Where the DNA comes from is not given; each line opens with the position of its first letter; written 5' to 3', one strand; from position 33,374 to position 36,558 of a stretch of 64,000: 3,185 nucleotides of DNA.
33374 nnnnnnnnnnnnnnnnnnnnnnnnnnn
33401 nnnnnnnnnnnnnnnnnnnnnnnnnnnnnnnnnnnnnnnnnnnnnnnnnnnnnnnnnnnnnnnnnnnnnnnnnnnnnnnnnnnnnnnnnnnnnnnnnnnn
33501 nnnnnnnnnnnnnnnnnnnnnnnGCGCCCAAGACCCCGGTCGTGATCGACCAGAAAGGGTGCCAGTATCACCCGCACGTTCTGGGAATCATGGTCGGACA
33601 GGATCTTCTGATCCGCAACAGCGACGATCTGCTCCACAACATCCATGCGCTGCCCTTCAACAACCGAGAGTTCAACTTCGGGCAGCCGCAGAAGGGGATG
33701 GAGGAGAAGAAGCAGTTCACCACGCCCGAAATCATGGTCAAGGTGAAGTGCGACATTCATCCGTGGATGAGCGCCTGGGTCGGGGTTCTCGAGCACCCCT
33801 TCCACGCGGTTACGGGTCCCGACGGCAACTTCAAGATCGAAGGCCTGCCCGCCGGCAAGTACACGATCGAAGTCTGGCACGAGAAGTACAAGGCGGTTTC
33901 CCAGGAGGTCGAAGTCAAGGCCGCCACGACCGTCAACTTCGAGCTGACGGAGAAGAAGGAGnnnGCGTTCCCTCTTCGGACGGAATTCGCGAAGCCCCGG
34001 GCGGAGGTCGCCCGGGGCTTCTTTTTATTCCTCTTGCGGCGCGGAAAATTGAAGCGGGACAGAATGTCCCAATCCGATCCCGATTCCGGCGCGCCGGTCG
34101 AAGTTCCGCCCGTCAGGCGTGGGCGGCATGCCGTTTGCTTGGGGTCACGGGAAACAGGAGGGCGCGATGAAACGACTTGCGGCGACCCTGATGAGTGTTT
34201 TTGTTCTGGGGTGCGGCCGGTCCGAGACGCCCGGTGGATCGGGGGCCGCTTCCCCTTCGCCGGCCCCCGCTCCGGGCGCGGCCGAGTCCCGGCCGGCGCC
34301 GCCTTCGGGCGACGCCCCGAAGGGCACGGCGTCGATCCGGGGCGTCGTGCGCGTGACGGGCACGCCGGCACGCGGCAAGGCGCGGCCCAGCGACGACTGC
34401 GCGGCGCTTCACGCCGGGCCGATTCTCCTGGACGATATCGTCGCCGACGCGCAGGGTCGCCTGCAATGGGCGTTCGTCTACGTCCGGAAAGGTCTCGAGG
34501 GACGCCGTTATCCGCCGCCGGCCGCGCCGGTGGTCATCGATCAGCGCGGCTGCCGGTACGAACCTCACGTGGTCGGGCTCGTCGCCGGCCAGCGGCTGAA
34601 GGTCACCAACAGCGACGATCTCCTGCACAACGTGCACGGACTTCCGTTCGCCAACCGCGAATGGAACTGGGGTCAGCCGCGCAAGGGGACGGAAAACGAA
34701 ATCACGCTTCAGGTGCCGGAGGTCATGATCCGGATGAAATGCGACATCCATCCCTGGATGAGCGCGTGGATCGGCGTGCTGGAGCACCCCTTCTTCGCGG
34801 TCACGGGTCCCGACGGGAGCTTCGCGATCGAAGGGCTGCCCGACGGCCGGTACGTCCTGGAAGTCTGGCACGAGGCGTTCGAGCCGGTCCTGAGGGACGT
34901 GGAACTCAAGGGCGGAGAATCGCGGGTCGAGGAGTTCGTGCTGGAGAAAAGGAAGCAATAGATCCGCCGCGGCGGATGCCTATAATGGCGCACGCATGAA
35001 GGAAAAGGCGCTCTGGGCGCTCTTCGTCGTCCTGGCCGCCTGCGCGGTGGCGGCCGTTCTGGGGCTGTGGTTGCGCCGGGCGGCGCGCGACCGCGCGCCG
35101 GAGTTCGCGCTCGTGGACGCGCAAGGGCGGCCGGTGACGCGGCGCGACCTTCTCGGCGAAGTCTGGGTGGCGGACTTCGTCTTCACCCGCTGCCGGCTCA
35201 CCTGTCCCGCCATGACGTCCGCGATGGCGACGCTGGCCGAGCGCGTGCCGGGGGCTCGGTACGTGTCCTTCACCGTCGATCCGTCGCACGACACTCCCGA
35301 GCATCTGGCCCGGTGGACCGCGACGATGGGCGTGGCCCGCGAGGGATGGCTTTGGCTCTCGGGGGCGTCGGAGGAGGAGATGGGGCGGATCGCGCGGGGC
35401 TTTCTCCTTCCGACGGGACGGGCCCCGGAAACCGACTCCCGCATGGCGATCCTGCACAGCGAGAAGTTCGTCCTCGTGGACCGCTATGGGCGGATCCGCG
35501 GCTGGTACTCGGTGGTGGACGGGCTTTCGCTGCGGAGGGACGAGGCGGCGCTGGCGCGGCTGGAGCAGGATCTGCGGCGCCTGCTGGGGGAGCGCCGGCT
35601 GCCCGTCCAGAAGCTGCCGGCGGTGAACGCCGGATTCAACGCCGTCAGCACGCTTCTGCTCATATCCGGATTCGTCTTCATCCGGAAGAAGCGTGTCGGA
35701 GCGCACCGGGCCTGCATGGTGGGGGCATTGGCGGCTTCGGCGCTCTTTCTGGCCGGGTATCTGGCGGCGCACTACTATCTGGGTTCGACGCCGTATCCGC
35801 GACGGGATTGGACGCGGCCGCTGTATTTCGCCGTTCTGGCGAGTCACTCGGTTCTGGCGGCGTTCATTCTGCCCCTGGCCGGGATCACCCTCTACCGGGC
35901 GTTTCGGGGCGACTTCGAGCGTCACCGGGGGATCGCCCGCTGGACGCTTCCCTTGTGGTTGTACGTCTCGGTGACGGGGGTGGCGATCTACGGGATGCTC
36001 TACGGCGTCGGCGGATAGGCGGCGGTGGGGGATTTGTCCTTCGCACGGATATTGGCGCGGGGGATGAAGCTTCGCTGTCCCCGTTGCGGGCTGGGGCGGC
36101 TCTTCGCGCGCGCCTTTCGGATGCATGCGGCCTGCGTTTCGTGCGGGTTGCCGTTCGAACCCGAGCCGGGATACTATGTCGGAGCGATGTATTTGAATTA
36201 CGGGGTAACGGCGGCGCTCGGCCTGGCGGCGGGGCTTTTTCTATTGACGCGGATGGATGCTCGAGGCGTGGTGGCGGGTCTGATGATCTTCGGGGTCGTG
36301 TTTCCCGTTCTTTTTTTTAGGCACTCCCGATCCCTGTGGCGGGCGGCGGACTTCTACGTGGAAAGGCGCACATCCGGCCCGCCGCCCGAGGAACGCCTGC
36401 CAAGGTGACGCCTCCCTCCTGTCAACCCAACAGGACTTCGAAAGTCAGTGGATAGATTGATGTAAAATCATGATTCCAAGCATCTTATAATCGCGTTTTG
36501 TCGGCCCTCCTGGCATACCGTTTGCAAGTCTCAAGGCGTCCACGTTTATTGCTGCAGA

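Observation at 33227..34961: Tandem cupredoxin paralogs fused to a carboxypeptidase-regulatory-like domain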

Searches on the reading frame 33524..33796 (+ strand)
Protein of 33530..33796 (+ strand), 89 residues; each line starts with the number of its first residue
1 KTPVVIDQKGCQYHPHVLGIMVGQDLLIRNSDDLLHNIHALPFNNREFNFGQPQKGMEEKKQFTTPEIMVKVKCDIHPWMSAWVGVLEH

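Call 26: search_protein_families(library=pfam, proteins=[window:33530-33796:+], max_evalue=10)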
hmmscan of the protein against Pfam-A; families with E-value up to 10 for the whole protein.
seq(89 aa): 0 families

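Call 57: search_solved_structures(query=A3, max_evalue=1, show_alignments=5)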
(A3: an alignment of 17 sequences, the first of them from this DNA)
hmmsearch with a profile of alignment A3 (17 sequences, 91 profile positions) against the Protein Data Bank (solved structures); distinct sequences matched with E-value up to 1: 13.
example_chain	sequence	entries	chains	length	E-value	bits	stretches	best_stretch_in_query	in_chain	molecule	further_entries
5fc9_A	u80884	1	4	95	0.00035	23.7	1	15-88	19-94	Blue (Type 1) copper domain protein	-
3goz_A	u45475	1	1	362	0.0017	21.5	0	24-52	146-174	Leucine-rich repeat-containing protein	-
9cck_A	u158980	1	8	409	0.01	19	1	14-88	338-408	Copper-containing nitrite reductase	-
1sfd_A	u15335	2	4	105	0.035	17.3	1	5-86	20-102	Amicyanin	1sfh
1sf3_A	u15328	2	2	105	0.043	17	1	5-86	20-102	Amicyanin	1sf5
4p5r_A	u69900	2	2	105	0.1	15.8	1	5-86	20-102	Amicyanin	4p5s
1mda_A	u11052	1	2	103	0.12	15.5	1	5-86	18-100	AMICYANIN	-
1aac_A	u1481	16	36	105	0.13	15.4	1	5-86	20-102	AMICYANIN | PROTEIN (AMICYANIN)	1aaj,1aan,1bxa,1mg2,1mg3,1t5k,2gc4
6hbe_A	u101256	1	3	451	0.14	15.4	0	5-89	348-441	Copper-containing nitrite reductase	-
2gb2_A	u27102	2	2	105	0.15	15.2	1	5-86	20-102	Amicyanin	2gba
2qdv_A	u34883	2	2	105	0.49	13.6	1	5-86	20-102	Amicyanin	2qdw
3ie9_A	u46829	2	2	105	0.68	13.1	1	5-83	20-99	Amicyanin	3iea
3ply_A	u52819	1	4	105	0.7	13.1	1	5-84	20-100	Amicyanin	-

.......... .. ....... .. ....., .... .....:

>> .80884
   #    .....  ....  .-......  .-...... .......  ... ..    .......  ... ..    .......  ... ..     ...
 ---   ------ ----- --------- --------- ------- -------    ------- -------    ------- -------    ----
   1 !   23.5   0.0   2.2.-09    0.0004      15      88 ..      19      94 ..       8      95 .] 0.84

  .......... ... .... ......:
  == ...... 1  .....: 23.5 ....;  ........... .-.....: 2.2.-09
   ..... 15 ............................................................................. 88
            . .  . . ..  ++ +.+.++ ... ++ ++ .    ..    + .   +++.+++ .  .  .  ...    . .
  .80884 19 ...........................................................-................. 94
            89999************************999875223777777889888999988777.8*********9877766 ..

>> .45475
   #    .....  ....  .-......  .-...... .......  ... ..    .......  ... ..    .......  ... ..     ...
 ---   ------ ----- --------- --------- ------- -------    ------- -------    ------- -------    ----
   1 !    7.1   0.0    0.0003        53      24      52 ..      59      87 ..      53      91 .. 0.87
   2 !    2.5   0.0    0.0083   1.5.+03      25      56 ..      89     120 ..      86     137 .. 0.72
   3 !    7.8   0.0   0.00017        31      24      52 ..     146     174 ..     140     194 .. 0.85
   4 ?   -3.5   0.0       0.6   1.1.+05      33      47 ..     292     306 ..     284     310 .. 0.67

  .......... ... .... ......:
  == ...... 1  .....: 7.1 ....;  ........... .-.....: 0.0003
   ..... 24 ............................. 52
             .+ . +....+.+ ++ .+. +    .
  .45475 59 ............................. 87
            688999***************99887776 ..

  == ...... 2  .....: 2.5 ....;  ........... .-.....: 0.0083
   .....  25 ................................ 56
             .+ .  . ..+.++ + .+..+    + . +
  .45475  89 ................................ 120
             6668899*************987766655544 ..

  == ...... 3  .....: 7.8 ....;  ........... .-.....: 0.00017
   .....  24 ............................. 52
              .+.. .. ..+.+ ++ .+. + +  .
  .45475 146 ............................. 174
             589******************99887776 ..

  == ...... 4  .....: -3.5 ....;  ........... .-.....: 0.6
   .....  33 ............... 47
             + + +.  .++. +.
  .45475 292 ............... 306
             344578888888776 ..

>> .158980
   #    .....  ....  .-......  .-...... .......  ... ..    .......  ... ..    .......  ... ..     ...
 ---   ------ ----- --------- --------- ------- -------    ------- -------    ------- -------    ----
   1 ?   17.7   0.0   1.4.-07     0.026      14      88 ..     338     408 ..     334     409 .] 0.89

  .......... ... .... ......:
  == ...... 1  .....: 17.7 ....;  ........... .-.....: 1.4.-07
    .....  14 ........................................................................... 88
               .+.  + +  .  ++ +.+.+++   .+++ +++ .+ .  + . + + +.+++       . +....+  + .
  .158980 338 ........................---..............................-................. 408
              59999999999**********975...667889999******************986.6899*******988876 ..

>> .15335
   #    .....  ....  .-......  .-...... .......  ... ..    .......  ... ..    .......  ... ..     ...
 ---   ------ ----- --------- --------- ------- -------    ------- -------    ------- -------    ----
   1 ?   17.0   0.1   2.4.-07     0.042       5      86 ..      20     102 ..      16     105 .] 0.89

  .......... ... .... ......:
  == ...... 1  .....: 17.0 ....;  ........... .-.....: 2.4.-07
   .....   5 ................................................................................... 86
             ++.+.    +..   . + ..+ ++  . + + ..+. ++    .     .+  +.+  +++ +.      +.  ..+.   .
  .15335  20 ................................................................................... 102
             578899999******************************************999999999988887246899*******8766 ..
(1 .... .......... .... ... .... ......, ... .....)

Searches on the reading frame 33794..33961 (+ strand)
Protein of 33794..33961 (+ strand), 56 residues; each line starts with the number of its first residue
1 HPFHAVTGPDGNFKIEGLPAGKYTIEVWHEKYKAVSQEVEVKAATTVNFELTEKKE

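Call 26: search_protein_families(library=pfam, proteins=[window:33794-33961:+], max_evalue=10)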
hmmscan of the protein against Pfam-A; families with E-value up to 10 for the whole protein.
seq(56 aa): 9 families
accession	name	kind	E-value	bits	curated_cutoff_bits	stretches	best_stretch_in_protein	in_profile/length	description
PF13620.12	CarboxypepD_reg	-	1.8e-10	41.5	32.3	1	4-52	31-82/82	Carboxypeptidase regulatory-like domain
PF13715.12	CarbopepD_reg_2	-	4.5e-09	36.7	32.2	1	3-54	26-79/88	CarboxypepD_reg-like domain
PF08308.17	PEGA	-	1.3e-06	28.6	20.8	1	14-54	28-69/71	PEGA domain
PF14686.12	fn3_3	-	2.8e-05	24.3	24.4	1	5-48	29-74/75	Polysaccharide lyase family 4, domain II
PF09430.16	EMC7_beta-sandw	-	4.9e-05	24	26.6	1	2-48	20-66/122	ER membrane protein complex subunit 7, beta-sandwich domain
PF17802.7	SpaA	-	0.0027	18.3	23.1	1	5-53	36-89/91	Prealbumin-like fold domain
PF07495.19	Y_Y_Y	-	0.02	15.2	26.6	1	11-30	28-47/65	Y_Y_Y domain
PF23193.1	NOMO_3rd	-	0.078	13.5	27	1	5-41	62-97/120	NOMO third transthyretin-like domain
PF17210.9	SdrD_B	-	0.15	12.7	29.7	1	5-35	42-72/112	SdrD B-like domain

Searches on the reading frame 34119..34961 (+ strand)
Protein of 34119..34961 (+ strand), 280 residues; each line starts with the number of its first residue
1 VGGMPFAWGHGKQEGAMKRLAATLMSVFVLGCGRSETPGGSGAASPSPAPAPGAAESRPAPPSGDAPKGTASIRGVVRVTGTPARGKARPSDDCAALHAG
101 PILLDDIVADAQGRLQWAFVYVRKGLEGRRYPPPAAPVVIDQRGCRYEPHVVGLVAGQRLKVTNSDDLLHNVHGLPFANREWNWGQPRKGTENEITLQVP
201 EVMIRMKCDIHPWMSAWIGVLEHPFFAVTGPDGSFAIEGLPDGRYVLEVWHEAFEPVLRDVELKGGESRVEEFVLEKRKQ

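Call 3: search_protein_families(library=pfam, proteins=[window:34119-34961:+], max_evalue=0.1)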
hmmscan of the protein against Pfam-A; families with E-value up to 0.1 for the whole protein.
window:34119-34961:+ (280 aa): 3 families
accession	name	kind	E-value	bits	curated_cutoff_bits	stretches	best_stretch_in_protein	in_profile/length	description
PF13620.12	CarboxypepD_reg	-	2.1e-06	28.4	32.3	1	227-275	32-81/82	Carboxypeptidase regulatory-like domain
PF09430.16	EMC7_beta-sandw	-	9.4e-05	23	26.6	1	222-262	18-60/122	ER membrane protein complex subunit 7, beta-sandwich domain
PF13715.12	CarbopepD_reg_2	-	0.0044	17.5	32.2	1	218-277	19-78/88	CarboxypepD_reg-like domain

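Call 4: search_protein_families(library=ncbifam, proteins=[window:34119-34961:+], max_evalue=0.1)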
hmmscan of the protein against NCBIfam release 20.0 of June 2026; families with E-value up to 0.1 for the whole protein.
window:34119-34961:+ (280 aa): 0 families

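Call 77: predict_structure(alignment_id=A5)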
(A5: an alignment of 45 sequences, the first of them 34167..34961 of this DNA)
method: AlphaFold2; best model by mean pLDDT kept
length: 264 residues; sequences in the alignment: 45
mean_pLDDT: 87.4   pTM: 0.79
mean pLDDT of the five models: 87.4, 87.3, 86.1, 86.0, 85.6
residues with pLDDT >= 90: 185; 70-90: 32; 50-70: 30; < 50: 17
segments of 3 or more residues with pLDDT < 50: 1-3
pLDDT, mean of each block of 10 residues (from residue 1): 50 47 54 61 58 92 92 87 90 96 98 96 94 97 97 93 97 96 98 93 98 97 97 98 96 97 93
secondary structure, 60 per line:
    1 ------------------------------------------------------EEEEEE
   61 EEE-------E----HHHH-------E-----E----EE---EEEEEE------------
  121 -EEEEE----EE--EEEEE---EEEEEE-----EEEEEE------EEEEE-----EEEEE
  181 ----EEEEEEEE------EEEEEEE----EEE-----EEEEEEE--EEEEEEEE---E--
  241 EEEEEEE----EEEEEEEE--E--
elements in order: E55-63 H76-79 E103-108 E122-126 E135-139 E143-148 E154-159 E166-170 E176-180 E185-192 E199-205 E210-212 E218-224 E227-234 E241-247 E252-259

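Call 79: fold_search(model_id=the predicted structure, library=pdb)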
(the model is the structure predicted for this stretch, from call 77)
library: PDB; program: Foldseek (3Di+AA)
matches with E <= 10: 1484; with E <= 0.001: 58
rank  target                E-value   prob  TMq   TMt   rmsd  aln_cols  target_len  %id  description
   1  6hbe_A                1.0e-06  1.00  0.29  0.19   6.1       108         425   22  Cu-containing nitrite reductase (NirK) from Thermus scotoductus SA-01 (released 2019-01-23)
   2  2gb2                  8.5e-06  1.00  0.29  0.69   8.0       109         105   19  The P52G mutant of amicyanin in the Cu(II) state. (released 2006-08-01)
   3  1sf3                  9.5e-06  1.00  0.29  0.69   8.0       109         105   19  Structure of the reduced form of the P94A mutant of amicyanin (released 2004-07-27)
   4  6hbe_C                1.2e-05  1.00  0.28  0.18  13.7       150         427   20  Cu-containing nitrite reductase (NirK) from Thermus scotoductus SA-01 (released 2019-01-23)
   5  2idq                  1.4e-05  1.00  0.29  0.69   8.1       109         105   18  Structure of M98A mutant of amicyanin, Cu(II) (released 2007-03-13)
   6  2qdv                  1.6e-05  1.00  0.29  0.69   8.0       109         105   19  Structure of the Cu(II) form of the M51A mutant of amicyanin (released 2007-12-11)
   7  5fc9_A                2.3e-05  1.00  0.28  0.72   3.7        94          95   19  Novel Purple Cupredoxin from Nitrosopumilus maritimus (released 2016-05-11)
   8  1sfd_A                2.4e-05  1.00  0.29  0.69   8.1       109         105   19  oxidized form of amicyanin mutant P94F (released 2004-07-27)
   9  4p5r                  2.5e-05  1.00  0.29  0.69   8.0       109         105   19  Structure of oxidized W45Y mutant of amicyanin (released 2014-04-23)
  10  3rym_A                3.0e-05  1.00  0.29  0.68   8.1       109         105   18  Structure of Oxidized M98K mutant of Amicyanin (released 2011-11-23)
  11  9cck_A                4.4e-05  1.00  0.27  0.18   5.1        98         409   20  Multi-copper oxidase with a C-terminal cupredoxin domain from Nitrosopumilus maritimus (released 2025-02-05)
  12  1aaj                  4.6e-05  1.00  0.29  0.70   7.9       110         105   19  CRYSTAL STRUCTURE ANALYSIS OF AMICYANIN AND APOAMICYANIN FROM PARACOCCUS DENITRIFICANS AT 2.0 ANGSTROMS AND 1.8 ANGSTROM (released 1993-10-31)
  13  3ply_A                4.9e-05  1.00  0.29  0.68   8.1       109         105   19  Structure of Oxidized P96G Mutant of Amicyanin (released 2011-02-09)
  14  1id2_A                5.5e-05  1.00  0.29  0.68   7.9       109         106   21  CRYSTAL STRUCTURE OF AMICYANIN FROM PARACOCCUS VERSUTUS (THIOBACILLUS VERSUTUS) (released 2001-04-11)
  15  3ie9                  6.1e-05  1.00  0.29  0.68   8.1       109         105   19  Structure of oxidized M98L mutant of amicyanin (released 2009-10-06)
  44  6kol                  5.4e-04  1.00  0.26  0.49   5.2       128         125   16  Crystal structure of auracyanin from photosynthetic bacterium Roseiflexus castenholzii (released 2020-01-29)
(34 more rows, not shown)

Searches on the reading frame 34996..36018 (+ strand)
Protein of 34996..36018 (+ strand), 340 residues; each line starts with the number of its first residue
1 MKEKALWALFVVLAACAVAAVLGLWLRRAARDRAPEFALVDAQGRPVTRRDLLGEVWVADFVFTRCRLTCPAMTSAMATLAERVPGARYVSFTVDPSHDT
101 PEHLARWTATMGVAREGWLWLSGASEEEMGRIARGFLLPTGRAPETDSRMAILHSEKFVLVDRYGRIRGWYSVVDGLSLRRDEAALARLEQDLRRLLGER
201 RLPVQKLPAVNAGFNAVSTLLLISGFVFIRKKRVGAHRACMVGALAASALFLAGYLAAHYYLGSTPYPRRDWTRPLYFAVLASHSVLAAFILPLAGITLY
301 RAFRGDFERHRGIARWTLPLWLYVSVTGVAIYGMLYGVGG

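Call 3: search_protein_families(library=pfam, proteins=[window:34996-36018:+], max_evalue=0.1)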
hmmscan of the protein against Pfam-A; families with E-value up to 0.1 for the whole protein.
window:34996-36018:+ (340 aa): 5 families
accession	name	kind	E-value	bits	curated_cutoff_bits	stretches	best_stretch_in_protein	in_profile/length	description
PF04238.17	DUF420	-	5.2e-41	140.4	30.5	1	207-335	1-130/130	Protein of unknown function (DUF420)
PF02630.20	SCO1-SenC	-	2.5e-23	82.9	22.8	1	35-166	2-133/134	SCO1/SenC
PF00578.27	AhpC-TSA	-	0.0035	17.7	26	1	31-112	2-81/124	AhpC/TSA family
PF10067.14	DUF2306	-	0.016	15.8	31.6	1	215-265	70-122/147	Predicted membrane protein (DUF2306)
PF10277.15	Frag1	-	0.045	13.7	30.3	0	202-290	90-175/220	Frag1/DRAM/Sfk1 family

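Call 4: search_protein_families(library=ncbifam, proteins=[window:34996-36018:+], max_evalue=0.1)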
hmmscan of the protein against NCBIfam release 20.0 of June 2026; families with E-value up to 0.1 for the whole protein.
window:34996-36018:+ (340 aa): 0 families

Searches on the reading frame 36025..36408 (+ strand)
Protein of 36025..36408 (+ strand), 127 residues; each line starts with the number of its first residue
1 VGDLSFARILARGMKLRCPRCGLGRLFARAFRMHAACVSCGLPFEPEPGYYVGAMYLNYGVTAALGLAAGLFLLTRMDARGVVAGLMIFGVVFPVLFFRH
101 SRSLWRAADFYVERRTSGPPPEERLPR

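Call 3: search_protein_families(library=pfam, proteins=[window:36025-36408:+], max_evalue=0.1)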
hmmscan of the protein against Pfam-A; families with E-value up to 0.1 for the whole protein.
window:36025-36408:+ (127 aa): 3 families
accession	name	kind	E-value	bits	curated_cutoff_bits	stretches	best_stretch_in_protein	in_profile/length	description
PF06170.17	DUF983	-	0.0016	19.1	22.6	1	27-106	1-81/85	Protein of unknown function (DUF983)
PF13717.11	Zn_ribbon_4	-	0.012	16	30.3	1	8-22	18-32/36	zinc-ribbon domain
PF22191.2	IBR_1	-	0.05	13.9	27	1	17-43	5-30/47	IBR domain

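Call 4: search_protein_families(library=ncbifam, proteins=[window:36025-36408:+], max_evalue=0.1)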
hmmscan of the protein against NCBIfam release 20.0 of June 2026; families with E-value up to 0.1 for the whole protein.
window:36025-36408:+ (127 aa): 1 family
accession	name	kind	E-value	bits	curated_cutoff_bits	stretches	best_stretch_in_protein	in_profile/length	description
NF004633.0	PRK05978.1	subfamily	7.6e-07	28.5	187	1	7-45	26-64/149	hypothetical protein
